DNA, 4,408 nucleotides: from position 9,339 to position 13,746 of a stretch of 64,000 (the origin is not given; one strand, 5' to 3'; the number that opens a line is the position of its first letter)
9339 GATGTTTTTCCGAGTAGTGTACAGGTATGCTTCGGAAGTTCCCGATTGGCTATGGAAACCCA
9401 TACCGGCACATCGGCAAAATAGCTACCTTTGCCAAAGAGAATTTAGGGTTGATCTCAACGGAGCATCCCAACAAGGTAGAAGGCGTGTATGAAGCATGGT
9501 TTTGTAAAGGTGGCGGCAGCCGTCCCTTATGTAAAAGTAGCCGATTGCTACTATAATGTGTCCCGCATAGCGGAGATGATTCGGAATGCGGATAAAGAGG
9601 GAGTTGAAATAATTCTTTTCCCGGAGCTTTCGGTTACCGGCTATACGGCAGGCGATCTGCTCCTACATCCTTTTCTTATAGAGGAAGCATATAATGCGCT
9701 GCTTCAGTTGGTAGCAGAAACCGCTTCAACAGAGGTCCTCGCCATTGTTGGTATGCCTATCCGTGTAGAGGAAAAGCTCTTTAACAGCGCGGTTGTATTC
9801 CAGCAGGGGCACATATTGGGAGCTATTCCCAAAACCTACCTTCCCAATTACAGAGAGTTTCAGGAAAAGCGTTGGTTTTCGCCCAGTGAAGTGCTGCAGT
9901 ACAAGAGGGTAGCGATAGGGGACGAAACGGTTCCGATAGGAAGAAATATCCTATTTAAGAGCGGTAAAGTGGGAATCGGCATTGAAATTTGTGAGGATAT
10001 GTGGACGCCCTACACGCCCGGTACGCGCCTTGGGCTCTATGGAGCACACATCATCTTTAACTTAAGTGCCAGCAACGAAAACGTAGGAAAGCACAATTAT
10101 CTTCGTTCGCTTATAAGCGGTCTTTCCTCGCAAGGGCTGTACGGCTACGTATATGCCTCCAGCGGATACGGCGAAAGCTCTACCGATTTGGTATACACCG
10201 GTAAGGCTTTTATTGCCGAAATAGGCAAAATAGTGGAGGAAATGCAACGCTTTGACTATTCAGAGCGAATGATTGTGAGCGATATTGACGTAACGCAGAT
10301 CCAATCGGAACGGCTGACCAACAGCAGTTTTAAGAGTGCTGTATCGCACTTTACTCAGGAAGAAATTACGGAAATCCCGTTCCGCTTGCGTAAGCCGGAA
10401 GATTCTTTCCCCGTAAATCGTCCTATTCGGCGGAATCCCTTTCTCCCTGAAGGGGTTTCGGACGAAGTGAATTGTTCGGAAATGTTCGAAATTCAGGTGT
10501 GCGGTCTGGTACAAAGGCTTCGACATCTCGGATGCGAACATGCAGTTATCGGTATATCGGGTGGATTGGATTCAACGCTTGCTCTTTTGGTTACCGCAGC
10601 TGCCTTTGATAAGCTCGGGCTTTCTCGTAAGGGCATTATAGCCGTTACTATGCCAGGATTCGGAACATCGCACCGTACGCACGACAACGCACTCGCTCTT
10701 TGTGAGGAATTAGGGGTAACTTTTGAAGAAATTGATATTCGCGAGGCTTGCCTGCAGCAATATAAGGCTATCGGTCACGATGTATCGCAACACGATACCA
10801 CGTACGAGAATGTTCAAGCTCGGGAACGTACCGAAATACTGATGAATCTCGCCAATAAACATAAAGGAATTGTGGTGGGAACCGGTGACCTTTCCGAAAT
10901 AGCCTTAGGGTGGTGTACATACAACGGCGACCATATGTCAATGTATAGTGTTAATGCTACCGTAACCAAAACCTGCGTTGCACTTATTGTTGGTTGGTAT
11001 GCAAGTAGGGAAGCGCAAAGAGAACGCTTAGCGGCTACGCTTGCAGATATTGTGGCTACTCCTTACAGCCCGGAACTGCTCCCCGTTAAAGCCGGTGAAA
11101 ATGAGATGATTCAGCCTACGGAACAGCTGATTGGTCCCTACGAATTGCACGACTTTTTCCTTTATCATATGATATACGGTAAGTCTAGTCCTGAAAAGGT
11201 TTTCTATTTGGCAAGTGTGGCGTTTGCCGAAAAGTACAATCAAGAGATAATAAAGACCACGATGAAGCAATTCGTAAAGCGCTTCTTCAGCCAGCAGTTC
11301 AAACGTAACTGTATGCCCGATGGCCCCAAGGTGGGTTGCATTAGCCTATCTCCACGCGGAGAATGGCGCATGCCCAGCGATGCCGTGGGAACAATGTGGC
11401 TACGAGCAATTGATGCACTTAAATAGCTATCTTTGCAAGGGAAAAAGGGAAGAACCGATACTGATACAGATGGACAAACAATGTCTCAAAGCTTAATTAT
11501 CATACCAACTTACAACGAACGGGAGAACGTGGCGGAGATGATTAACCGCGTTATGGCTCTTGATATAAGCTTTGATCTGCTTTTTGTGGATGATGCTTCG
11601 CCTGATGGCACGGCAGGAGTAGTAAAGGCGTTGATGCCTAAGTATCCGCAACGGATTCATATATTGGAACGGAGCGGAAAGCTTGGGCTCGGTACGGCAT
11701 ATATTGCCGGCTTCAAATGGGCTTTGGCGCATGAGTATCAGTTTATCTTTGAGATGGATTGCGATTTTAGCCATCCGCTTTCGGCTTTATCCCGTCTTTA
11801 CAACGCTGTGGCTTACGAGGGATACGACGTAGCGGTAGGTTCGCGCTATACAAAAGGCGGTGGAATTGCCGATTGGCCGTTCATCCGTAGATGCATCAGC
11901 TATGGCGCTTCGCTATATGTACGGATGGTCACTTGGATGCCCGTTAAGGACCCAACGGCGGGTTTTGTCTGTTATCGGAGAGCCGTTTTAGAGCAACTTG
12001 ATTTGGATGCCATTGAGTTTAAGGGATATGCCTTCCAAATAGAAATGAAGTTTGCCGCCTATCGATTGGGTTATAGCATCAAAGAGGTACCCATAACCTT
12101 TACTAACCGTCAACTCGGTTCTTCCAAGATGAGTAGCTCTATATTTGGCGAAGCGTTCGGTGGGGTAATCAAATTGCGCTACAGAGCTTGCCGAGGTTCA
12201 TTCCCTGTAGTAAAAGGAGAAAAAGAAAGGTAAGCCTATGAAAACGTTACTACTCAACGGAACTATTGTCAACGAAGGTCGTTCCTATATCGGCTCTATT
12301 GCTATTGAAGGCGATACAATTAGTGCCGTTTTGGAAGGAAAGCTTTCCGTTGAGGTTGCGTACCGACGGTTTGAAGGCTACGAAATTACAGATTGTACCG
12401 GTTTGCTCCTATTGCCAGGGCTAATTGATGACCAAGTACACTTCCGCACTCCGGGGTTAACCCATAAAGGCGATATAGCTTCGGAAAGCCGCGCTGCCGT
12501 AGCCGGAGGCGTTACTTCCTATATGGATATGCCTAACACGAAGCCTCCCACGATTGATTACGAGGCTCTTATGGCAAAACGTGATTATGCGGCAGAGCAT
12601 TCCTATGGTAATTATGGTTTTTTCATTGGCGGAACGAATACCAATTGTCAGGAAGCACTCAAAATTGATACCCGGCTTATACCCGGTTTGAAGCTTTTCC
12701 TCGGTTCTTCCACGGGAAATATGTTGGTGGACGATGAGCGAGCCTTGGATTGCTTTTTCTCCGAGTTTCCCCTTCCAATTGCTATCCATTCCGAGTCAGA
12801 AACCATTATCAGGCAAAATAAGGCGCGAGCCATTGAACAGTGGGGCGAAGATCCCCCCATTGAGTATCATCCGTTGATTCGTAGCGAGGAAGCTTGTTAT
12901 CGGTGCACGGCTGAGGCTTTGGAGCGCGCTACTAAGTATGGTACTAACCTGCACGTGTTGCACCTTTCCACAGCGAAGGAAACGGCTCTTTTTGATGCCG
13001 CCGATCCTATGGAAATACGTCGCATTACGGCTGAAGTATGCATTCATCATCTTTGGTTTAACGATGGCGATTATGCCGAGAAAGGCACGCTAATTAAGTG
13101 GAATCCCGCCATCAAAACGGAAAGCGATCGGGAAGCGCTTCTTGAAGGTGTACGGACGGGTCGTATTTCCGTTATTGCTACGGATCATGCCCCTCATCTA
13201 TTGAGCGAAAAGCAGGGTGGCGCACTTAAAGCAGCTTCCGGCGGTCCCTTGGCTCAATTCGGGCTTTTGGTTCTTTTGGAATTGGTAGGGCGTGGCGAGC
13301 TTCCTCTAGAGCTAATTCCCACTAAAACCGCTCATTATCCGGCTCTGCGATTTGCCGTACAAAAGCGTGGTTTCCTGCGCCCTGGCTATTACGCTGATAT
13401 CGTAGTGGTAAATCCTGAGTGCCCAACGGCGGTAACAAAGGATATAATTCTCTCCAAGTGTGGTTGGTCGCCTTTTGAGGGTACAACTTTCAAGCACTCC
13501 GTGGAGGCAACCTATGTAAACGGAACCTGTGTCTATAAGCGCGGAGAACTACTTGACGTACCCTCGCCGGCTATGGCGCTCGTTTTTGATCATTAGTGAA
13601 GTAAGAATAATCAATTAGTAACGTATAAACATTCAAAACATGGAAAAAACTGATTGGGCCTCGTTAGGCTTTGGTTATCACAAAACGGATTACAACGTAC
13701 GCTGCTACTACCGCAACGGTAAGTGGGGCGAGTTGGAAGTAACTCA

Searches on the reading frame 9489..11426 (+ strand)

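Call 62: search_protein_families(library=pfam, proteins=[window:9489-11426:+], max_evalue=0.0001)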
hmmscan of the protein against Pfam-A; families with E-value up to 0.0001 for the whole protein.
window:9489-11426:+ (645 aa): 2 families
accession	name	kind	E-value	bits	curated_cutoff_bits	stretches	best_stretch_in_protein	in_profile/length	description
PF02540.23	NAD_synthase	-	4.7e-29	101.7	21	1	340-502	9-164/242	NAD synthase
PF00795.27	CN_hydrolase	-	1.2e-17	64.5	23.2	1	16-273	10-253/256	Carbon-nitrogen hydrolase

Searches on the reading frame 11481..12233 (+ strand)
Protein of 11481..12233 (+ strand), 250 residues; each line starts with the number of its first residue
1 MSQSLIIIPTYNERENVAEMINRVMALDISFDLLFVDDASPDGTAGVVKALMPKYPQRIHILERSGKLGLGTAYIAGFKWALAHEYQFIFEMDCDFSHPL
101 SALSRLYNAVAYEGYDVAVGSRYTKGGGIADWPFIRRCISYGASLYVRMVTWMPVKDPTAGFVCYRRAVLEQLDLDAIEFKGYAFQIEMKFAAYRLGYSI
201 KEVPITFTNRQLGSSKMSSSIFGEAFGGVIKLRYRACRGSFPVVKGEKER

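Call 62: search_protein_families(library=pfam, proteins=[window:11481-12233:+], max_evalue=0.0001)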
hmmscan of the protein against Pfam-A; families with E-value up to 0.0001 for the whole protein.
window:11481-12233:+ (250 aa): 1 family
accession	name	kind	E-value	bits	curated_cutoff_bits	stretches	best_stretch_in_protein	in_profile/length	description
PF00535.33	Glycos_transf_2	-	2.7e-26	92.9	23.3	1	6-173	2-167/168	Glycosyl transferase family 2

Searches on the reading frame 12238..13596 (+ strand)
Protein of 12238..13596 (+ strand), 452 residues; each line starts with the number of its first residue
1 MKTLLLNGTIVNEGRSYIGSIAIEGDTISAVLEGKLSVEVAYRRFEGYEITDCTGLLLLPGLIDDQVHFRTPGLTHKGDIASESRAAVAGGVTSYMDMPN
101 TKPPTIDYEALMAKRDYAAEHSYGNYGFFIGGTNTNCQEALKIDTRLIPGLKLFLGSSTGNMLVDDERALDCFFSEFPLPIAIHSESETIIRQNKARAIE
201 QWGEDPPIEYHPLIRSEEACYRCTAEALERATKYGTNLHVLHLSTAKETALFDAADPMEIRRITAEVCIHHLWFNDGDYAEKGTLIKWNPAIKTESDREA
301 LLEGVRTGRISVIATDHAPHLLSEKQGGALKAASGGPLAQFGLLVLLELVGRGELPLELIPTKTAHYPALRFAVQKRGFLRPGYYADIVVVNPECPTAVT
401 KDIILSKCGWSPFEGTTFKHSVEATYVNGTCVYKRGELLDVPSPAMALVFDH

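Call 62: search_protein_families(library=pfam, proteins=[window:12238-13596:+], max_evalue=0.0001)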
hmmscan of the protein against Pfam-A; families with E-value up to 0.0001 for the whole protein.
window:12238-13596:+ (452 aa): 2 families
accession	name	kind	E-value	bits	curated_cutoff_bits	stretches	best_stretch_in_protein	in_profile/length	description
PF01979.26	Amidohydro_1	-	2.1e-14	54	25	1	58-431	2-344/345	Amidohydrolase family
PF07969.17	Amidohydro_3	-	7.7e-06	26.1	29.7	0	353-433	405-472/472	Amidohydrolase family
